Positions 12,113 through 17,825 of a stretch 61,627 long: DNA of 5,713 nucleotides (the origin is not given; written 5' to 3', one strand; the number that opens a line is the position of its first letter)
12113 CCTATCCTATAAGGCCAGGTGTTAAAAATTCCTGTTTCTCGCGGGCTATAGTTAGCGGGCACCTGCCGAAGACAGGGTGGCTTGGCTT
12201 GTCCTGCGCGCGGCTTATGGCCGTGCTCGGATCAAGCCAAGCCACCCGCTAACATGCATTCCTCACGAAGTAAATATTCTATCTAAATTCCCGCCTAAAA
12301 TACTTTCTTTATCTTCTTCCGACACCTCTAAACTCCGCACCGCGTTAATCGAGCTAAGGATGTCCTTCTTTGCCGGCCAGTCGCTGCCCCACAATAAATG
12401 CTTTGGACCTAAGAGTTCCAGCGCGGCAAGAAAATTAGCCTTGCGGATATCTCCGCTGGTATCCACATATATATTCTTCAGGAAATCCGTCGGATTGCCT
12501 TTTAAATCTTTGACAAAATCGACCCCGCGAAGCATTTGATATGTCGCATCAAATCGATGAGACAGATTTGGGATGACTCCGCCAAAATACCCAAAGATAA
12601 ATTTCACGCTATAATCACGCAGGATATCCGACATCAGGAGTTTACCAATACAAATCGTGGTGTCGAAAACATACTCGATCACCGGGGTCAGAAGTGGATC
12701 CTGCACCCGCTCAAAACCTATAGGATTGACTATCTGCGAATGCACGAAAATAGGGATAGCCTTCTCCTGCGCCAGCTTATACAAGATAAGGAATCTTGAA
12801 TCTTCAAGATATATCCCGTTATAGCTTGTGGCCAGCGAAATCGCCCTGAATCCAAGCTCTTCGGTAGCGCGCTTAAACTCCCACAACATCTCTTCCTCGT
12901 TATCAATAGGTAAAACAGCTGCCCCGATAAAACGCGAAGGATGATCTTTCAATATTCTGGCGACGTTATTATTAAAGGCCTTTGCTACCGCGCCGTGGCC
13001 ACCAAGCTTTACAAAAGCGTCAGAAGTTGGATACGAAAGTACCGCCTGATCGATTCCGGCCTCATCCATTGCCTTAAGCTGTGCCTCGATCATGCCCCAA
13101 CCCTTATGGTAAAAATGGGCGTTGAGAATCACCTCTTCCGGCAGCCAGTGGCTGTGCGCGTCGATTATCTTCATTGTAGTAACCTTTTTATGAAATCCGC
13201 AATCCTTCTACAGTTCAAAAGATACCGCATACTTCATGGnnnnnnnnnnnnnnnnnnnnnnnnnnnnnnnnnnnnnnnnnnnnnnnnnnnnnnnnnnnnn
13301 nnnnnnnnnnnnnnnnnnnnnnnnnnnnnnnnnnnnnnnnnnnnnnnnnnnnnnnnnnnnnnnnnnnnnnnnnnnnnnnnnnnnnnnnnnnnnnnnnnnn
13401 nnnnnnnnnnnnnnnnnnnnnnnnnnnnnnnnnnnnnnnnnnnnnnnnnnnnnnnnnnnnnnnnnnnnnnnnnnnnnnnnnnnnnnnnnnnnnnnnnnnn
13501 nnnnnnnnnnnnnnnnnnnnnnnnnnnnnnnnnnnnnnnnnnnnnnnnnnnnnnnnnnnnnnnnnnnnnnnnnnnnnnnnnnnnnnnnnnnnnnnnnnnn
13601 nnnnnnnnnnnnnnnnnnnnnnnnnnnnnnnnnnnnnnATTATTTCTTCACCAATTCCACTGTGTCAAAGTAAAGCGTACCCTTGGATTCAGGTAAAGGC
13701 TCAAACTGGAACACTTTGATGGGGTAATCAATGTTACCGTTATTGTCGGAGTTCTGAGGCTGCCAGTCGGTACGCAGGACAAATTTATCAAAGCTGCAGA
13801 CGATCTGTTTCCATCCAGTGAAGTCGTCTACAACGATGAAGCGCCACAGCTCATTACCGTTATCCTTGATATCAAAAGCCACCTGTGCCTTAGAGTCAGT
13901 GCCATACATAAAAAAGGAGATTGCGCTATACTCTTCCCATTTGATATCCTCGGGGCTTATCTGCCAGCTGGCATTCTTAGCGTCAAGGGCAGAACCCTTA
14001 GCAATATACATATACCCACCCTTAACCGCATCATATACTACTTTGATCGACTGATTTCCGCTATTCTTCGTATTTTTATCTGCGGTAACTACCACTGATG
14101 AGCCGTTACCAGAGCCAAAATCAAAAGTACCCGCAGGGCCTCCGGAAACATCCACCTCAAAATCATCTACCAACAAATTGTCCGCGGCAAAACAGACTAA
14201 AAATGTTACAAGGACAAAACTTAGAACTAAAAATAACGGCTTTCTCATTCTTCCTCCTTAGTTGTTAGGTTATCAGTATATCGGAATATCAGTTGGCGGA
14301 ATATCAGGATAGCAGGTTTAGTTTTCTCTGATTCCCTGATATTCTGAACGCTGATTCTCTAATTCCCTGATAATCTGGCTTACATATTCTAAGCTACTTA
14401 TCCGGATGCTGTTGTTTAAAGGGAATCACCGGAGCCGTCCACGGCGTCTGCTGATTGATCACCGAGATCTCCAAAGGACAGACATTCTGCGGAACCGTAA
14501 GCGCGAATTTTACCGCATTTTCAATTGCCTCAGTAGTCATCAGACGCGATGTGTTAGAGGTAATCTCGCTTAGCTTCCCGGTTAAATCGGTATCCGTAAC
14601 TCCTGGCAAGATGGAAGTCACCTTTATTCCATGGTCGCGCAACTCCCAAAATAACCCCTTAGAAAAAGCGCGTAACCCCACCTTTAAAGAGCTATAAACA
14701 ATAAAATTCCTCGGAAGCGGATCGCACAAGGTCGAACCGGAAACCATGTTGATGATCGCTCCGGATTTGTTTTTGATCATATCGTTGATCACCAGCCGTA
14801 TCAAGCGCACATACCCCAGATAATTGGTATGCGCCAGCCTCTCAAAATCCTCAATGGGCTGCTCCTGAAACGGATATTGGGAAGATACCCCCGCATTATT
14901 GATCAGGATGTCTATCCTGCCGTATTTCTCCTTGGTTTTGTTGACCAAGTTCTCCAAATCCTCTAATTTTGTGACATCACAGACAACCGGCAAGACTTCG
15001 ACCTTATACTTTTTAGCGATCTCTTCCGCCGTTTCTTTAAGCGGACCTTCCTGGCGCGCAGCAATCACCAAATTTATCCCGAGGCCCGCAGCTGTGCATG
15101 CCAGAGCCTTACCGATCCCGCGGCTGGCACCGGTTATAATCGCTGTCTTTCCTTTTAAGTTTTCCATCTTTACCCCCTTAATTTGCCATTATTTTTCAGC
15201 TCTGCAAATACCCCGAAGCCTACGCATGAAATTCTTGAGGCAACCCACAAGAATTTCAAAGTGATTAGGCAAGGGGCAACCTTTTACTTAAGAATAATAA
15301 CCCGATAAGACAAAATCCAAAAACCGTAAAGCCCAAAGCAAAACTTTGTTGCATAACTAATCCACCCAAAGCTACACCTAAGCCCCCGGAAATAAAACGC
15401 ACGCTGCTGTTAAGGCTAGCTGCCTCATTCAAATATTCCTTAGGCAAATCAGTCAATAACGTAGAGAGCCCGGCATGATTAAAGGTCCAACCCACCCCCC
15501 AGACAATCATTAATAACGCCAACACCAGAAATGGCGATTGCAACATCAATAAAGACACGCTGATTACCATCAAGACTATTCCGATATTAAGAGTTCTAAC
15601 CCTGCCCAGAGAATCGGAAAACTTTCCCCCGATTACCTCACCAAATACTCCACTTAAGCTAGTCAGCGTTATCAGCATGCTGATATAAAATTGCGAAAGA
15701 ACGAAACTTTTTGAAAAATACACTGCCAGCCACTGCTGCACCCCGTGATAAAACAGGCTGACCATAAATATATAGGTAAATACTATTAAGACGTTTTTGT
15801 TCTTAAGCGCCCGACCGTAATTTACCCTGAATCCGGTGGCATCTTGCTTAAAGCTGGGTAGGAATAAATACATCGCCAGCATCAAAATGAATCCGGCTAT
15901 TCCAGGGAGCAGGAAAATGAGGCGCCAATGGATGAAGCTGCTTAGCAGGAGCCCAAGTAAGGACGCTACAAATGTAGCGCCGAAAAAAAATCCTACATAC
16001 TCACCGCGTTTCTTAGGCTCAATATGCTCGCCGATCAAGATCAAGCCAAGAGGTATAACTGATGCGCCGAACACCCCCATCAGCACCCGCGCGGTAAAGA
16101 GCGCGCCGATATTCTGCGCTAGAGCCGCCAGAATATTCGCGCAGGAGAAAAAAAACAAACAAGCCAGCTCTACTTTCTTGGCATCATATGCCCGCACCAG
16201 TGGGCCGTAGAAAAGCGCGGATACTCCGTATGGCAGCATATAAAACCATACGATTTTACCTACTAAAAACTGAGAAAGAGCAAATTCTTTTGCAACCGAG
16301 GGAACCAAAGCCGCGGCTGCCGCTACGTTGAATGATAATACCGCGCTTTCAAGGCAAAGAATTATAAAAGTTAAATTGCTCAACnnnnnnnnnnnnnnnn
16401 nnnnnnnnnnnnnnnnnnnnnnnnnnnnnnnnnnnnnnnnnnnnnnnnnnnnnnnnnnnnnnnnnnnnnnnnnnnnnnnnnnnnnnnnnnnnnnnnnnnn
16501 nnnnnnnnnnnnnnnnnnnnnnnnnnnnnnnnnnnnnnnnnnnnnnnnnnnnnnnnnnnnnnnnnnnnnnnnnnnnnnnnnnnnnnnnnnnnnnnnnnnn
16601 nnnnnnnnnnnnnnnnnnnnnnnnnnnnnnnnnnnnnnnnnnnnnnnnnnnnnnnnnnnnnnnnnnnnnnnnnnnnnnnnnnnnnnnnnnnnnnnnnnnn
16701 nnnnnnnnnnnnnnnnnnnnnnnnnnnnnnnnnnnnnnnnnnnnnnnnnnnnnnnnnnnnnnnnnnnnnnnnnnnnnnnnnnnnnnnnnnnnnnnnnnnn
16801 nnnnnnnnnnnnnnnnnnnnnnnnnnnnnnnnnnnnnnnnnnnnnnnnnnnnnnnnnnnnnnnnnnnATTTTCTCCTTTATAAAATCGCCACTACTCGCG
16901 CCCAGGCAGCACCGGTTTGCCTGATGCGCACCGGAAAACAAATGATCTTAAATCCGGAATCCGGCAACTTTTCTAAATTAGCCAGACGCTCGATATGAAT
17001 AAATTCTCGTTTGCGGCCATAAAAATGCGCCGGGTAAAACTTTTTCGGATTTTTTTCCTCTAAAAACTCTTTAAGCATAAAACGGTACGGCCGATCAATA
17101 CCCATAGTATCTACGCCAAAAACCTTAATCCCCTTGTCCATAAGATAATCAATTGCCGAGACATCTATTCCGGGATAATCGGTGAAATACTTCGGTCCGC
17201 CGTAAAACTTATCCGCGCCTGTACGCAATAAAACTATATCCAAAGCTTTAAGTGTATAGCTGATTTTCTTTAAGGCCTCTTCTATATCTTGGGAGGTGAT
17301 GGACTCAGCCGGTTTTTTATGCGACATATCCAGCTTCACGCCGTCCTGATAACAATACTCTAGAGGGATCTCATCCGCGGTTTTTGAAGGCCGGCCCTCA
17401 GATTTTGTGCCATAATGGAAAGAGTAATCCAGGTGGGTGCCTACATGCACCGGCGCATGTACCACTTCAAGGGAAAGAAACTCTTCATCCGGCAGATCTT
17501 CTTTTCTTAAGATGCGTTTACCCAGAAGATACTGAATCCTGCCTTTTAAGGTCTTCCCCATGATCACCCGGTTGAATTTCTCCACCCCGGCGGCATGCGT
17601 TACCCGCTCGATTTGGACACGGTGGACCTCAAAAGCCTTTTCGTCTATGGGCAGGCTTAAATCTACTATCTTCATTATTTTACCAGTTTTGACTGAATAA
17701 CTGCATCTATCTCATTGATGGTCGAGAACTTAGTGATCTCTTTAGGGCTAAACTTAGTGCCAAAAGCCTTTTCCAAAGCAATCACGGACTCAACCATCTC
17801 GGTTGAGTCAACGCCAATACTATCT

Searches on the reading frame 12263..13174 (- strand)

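Call 78: search_protein_families(library=pfam, proteins=[window:12263-13174:-], max_evalue=0.00001)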
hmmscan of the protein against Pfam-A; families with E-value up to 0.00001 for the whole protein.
window:12263-13174:- (303 aa): 1 family
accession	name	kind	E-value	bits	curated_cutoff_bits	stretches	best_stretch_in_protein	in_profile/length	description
PF04909.20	Amidohydro_2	-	5.3e-22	79.3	26.4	1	4-296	1-282/289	Amidohydrolase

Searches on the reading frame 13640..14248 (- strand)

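Call 78: search_protein_families(library=pfam, proteins=[window:13640-14248:-], max_evalue=0.00001)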
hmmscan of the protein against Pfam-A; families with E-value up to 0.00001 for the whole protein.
window:13640-14248:- (202 aa): 1 family
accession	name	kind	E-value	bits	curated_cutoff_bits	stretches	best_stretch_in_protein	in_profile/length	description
PF03425.19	CBM_11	-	1.4e-21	77.8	27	1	22-200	10-180/182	Carbohydrate binding domain (family 11)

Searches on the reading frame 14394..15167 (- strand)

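Call 78: search_protein_families(library=pfam, proteins=[window:14394-15167:-], max_evalue=0.00001)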
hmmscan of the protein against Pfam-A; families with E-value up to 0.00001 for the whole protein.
window:14394-15167:- (257 aa): 4 families
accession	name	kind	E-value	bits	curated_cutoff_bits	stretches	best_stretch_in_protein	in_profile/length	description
PF00106.31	adh_short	-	1.1e-51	175.6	26.6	1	7-200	1-191/195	short chain dehydrogenase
PF13561.12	adh_short_C2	-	5.6e-37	128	27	1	13-205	1-190/236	Enoyl-(Acyl carrier protein) reductase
PF08659.16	KR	-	2e-10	41.3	22.6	1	8-128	2-125/180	KR domain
PF23441.1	SDR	-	9.2e-06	25.7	27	0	8-196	9-199/258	SDR-like rossmann domain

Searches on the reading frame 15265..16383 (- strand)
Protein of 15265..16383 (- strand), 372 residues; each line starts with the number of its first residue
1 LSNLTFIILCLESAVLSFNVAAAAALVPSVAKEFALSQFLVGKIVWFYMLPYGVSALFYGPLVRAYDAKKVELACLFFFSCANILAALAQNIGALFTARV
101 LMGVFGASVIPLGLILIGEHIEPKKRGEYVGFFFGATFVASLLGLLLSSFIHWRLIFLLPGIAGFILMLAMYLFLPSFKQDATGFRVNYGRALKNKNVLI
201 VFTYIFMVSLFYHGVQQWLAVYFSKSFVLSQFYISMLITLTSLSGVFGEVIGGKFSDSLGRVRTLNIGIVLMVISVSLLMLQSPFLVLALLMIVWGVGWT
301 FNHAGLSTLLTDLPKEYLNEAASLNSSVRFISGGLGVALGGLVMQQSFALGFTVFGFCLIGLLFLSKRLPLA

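Call 78: search_protein_families(library=pfam, proteins=[window:15265-16383:-], max_evalue=0.00001)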
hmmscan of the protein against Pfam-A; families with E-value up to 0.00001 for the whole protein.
window:15265-16383:- (372 aa): 2 families
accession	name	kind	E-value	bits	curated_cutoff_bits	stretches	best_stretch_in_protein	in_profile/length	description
PF07690.21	MFS_1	-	4.6e-43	147.9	33.4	1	14-336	6-346/347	Major Facilitator Superfamily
PF00083.30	Sugar_tr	-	2e-08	34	22.3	1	34-176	41-192/452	Sugar (and other) transporter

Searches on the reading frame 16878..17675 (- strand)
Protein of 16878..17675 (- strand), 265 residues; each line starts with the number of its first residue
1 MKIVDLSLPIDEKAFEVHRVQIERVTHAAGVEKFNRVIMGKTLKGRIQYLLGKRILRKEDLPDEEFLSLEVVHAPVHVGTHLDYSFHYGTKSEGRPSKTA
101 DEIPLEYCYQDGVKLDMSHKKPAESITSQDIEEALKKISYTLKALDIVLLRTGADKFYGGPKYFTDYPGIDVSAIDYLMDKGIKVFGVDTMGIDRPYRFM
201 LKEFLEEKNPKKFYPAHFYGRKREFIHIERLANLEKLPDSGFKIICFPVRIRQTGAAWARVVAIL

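Call 78: search_protein_families(library=pfam, proteins=[window:16878-17675:-], max_evalue=0.00001)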
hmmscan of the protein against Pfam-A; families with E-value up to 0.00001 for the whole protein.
window:16878-17675:- (265 aa): 1 family
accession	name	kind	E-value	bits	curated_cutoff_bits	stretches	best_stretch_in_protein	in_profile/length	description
PF04199.19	Cyclase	-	1.1e-30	107.2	23.1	1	4-195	1-142/142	Putative cyclase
